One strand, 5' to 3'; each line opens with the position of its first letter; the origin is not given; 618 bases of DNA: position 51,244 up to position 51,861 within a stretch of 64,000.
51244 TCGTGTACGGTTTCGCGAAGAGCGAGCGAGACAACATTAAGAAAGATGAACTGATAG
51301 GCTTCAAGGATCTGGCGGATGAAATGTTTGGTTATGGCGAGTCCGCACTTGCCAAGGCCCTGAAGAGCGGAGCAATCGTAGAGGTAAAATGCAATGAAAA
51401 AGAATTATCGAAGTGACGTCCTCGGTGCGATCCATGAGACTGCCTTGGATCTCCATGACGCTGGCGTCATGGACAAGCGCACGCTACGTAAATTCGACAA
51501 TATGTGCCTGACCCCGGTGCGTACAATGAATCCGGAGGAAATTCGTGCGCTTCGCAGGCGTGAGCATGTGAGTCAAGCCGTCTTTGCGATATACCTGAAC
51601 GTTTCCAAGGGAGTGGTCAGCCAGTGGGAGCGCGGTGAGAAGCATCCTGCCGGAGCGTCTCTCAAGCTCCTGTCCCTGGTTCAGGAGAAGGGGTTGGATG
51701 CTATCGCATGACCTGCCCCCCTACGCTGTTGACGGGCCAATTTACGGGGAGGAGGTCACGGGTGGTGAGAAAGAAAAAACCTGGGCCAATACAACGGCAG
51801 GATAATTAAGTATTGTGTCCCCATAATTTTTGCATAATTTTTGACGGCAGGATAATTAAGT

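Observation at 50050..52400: REP-associated tyrosine transposase (RAYT) embedded in arrays of its cognate REP elements, with a toxin-first HigBA-like module inside the REP field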

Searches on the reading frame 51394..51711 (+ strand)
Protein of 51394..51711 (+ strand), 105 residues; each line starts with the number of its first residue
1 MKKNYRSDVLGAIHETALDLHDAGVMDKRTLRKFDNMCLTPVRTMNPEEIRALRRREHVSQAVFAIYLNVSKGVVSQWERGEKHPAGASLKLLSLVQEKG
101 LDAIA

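Call 5: search_protein_families(library=pfam, proteins=[window:51394-51711:+], max_evalue=0.01)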
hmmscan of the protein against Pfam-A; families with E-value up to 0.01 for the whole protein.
window:51394-51711:+ (105 aa): 3 families
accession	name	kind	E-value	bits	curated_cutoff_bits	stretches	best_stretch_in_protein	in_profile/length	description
PF01381.28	HTH_3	-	1.3e-06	28.8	23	1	50-94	1-45/55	Helix-turn-helix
PF13560.12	HTH_31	-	5.7e-05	23.8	27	1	49-85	5-42/64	Helix-turn-helix domain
PF15731.11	MqsA_antitoxin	-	0.0098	16.4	30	0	43-97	67-121/131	Antitoxin component of bacterial toxin-antitoxin system, MqsA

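Call 9: search_protein_families(library=ncbifam, proteins=[window:51394-51711:+], max_evalue=0.01)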
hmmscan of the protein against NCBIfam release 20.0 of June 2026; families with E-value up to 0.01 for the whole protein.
window:51394-51711:+ (105 aa): 7 families
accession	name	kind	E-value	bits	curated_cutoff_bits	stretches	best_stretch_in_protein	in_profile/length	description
TIGR03830.1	CxxCG_CxxCG_HTH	subfamily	6.2e-08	32.5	61.8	1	42-98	62-118/127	type II TA system antitoxin MqsA family protein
NF007257.0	PRK09706.1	subfamily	8.6e-06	25.6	101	1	48-95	8-55/135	transcriptional repressor DicA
NF007481.0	PRK10072.1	equivalog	2.3e-05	24.8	110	1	43-98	31-86/96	HTH-type transcriptional regulator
NF041265.1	NadS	equivalog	9.3e-05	22.7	60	1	48-98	33-83/94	NadS family protein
NF047542.1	telomere_Tap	equivalog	0.00081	18.2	600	1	45-89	17-61/695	telomere-associated protein Tap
NF041951.1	phage_RstR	subfamily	0.0016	18.7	80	1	48-96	5-53/108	RstR family transcriptional repressor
TIGR00270.2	TIGR00270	equivalog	0.0064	16.3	110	1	43-90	73-120/159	multiprotein bridging factor aMBF1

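Call 51: search_solved_structures(query=window:51394-51711:+, max_evalue=0.01)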
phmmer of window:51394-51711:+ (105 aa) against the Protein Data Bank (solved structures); distinct sequences matched with E-value up to 0.01: 7.
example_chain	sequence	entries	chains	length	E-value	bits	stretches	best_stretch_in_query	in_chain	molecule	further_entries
5jaa_A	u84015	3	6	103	2.9e-06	30.5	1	44-98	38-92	Antitoxin igA-2 | Antitoxin HigA-2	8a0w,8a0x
5j9i_A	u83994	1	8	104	3e-06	30.4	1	44-98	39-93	Antitoxin igA-2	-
9tv9_A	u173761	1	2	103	1.4e-05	28.2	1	44-98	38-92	Antitoxin HigA-2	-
2r1j_L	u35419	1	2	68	2.1e-05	27.7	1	47-96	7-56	Repressor protein C2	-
3jxb_C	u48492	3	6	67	2.2e-05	27.7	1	47-96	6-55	Repressor protein C2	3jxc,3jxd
1adr_A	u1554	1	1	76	2.9e-05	27.3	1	47-95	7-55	P22 C2 REPRESSOR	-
4yba_A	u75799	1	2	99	0.0012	22.1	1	41-104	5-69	Regulatory protein C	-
